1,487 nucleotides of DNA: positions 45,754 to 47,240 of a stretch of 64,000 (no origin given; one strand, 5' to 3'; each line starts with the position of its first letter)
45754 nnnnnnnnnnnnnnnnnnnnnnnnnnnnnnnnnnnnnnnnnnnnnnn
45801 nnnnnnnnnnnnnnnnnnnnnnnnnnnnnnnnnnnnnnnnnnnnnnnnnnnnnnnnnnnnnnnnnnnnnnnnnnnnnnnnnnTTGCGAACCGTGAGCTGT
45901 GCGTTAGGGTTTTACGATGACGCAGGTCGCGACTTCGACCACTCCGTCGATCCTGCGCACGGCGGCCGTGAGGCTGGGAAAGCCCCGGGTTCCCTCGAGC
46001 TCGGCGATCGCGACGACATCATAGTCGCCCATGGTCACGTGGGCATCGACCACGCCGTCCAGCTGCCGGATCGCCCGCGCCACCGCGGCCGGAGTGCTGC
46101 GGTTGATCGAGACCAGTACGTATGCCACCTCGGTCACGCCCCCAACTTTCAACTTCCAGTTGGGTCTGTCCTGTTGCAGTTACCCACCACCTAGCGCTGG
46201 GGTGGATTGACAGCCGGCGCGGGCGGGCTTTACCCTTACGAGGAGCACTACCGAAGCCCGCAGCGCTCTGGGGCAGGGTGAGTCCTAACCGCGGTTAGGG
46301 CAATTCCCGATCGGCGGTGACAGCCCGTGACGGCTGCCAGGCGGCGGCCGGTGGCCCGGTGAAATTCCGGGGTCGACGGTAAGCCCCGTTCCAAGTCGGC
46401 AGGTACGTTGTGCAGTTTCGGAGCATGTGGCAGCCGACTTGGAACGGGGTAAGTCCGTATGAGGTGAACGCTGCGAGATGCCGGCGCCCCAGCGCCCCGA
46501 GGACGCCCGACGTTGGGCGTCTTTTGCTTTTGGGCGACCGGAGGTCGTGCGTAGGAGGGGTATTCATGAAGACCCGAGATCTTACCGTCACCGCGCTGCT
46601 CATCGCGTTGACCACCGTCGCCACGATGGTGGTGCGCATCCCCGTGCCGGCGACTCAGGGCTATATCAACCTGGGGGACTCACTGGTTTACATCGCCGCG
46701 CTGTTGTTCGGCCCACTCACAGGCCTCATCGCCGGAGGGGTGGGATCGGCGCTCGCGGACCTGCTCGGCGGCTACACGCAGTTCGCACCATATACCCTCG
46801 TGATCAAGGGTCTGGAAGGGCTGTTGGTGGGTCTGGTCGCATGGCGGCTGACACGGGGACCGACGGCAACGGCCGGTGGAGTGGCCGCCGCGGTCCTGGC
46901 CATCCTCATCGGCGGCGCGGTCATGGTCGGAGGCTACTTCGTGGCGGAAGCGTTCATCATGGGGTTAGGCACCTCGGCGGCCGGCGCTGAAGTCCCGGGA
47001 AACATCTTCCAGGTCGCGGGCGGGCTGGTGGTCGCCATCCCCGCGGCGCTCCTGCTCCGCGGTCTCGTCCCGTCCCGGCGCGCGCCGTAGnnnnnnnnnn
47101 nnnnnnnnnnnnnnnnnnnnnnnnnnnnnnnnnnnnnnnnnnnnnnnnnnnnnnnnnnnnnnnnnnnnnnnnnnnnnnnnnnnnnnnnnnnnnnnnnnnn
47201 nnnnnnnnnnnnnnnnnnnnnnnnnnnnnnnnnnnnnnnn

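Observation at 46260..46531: FMN riboswitch in which both tertiary-partner loops (L2 and L6) are interrupted by extra hairpins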

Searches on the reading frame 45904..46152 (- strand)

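Call 41: search_protein_families(library=pfam, proteins=[window:45904-46152:-], max_evalue=0.01)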
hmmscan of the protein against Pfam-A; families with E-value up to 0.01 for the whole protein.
window:45904-46152:- (82 aa): 2 families
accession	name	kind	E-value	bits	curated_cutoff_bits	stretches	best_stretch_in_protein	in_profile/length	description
PF01037.27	AsnC_trans_reg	-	6.5e-10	39.2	25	1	12-81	1-72/73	Lrp/AsnC ligand binding domain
PF08734.17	GYD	-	0.00036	20.9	31.4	1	22-76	23-78/91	GYD domain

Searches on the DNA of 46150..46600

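Call 3: search_rna_families(source=window, start=46150, end=46600, threshold=evalue, max_evalue=10, show_alignments=4)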
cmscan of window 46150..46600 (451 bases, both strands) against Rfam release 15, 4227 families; matches with E-value up to 10: 11.
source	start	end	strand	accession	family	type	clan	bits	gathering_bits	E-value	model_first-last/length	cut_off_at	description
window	46298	46388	+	RF00050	FMN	Cis-reg; riboswitch;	-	43.3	66.2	1.1e-08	17-121/138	no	FMN riboswitch aptamer (RFN element)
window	46211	46234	-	RF01356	CRISPR-DR28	Gene; CRISPR;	-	20.6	35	0.35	1-24/24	no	CRISPR RNA direct repeat element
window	46383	46449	-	RF04198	MIR8670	Gene; miRNA;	-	18.3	150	0.71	1-142/142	no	MIR8670 microRNA precursor family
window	46384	46449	+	RF04159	MIR1437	Gene; miRNA;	-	17.7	168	1.6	1-192/192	no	MIR1437 microRNA precursor family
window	46173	46213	-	RF01329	CRISPR-DR15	Gene; CRISPR;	-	16.3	36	1.9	1-37/37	no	CRISPR RNA direct repeat element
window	46270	46353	+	RF02935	che1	Gene; sRNA;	-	15.7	54.1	6.3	1-91/91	no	che1 RNA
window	46331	46350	-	RF02027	MIR2907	Gene; miRNA;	-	14.6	60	6.7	24-43/65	no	MIR2907 microRNA precursor family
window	46374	46460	+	RF00850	mir-259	Gene; miRNA;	-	13.4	50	10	1-78/78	no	mir-259 microRNA precursor family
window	46329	46459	+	RF01855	Plant_SRP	Gene;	CL00003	13.2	105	0.15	1-305/305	no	Plant signal recognition particle RNA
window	46208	46260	-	RF02808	PyrR210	Gene; snRNA; snoRNA; HACA-box;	-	12.5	59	8.7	1-59/59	no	Pyrobaculum sRNA 210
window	46481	46541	-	RF02830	Scr1601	Gene; sRNA;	-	12.2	100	3.3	6-89/209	no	Streptomyces RNA 1601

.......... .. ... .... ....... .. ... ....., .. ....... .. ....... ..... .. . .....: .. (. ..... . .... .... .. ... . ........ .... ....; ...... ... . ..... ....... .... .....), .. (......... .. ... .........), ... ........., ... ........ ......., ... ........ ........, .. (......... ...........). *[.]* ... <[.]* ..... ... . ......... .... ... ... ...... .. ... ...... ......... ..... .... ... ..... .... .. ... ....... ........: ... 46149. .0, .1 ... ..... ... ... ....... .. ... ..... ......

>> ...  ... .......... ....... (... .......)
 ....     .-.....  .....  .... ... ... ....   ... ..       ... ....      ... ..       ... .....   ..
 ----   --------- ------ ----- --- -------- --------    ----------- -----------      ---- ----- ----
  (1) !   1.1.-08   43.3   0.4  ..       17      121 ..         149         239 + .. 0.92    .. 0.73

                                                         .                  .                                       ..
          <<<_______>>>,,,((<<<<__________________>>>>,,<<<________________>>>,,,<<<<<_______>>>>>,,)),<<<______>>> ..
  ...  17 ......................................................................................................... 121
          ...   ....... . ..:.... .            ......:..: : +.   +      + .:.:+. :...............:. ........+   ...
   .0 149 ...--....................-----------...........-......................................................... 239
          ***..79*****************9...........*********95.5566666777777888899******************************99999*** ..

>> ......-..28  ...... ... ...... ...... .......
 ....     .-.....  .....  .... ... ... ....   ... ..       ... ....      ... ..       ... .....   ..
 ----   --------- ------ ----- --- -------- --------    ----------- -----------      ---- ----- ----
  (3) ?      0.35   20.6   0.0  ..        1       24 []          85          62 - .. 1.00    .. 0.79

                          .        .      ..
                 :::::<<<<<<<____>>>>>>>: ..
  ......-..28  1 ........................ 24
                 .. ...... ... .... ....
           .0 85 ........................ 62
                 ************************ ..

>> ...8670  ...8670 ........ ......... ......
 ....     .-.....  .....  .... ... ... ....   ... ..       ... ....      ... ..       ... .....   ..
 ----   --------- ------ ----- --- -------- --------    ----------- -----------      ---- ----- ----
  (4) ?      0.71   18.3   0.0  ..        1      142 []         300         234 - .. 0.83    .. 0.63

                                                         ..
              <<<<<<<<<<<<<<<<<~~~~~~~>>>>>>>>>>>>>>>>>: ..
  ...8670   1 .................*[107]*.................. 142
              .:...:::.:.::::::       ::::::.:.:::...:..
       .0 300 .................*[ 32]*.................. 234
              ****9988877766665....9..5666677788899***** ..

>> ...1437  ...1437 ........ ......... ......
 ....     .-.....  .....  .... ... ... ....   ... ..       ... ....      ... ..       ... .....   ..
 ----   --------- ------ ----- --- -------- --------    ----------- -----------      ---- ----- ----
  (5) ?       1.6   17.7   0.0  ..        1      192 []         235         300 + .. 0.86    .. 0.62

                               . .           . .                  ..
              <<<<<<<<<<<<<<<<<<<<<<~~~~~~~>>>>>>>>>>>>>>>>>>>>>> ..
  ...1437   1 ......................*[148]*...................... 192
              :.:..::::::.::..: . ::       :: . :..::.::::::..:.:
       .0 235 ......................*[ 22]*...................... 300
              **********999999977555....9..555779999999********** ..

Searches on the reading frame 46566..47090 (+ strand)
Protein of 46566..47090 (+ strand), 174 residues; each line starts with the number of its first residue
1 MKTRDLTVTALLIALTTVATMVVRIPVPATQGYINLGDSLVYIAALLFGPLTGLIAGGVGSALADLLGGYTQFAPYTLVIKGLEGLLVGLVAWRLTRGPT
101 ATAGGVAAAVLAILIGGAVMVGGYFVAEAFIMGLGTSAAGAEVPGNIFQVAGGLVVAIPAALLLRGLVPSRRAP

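Call 41: search_protein_families(library=pfam, proteins=[window:46566-47090:+], max_evalue=0.01)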
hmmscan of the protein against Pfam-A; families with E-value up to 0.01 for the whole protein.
window:46566-47090:+ (174 aa): 3 families
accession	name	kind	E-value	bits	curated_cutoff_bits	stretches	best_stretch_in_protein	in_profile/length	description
PF07155.17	ECF-ribofla_trS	-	5.8e-39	134.3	26.7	1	2-163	3-169/172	ECF-type riboflavin transporter, S component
PF12822.12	ECF_trnsprt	-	6.6e-09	36.5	30.7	1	4-159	1-167/169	ECF transporter, substrate-specific component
PF07694.17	5TM-5TMR_LYT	-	4.9e-05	23.4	24.6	1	7-97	19-105/169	5TMR of 5TMR-LYT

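Call 42: search_protein_families(library=ncbifam, proteins=[window:46566-47090:+], max_evalue=0.01)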
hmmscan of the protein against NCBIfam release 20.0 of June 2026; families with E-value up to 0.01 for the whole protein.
window:46566-47090:+ (174 aa): 4 families
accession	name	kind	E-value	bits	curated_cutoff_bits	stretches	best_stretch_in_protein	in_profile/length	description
TIGR04002.1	TIGR04002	hypoth_equivalog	1.5e-14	54.4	120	1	12-163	4-143/151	TIGR04002 family protein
TIGR04518.1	ECF_S_folT_fam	subfamily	2.2e-08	34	60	1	2-111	3-109/163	folate family ECF transporter S component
NF010182.0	PRK13661.1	equivalog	6.8e-06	26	99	1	4-95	8-98/183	ECF-type riboflavin transporter substrate-binding protein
TIGR04522.1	EcfS_MSC_0063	hypoth_equivalog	6.8e-05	22.9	60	1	3-95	5-98/152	putative energy coupling factor transporter S component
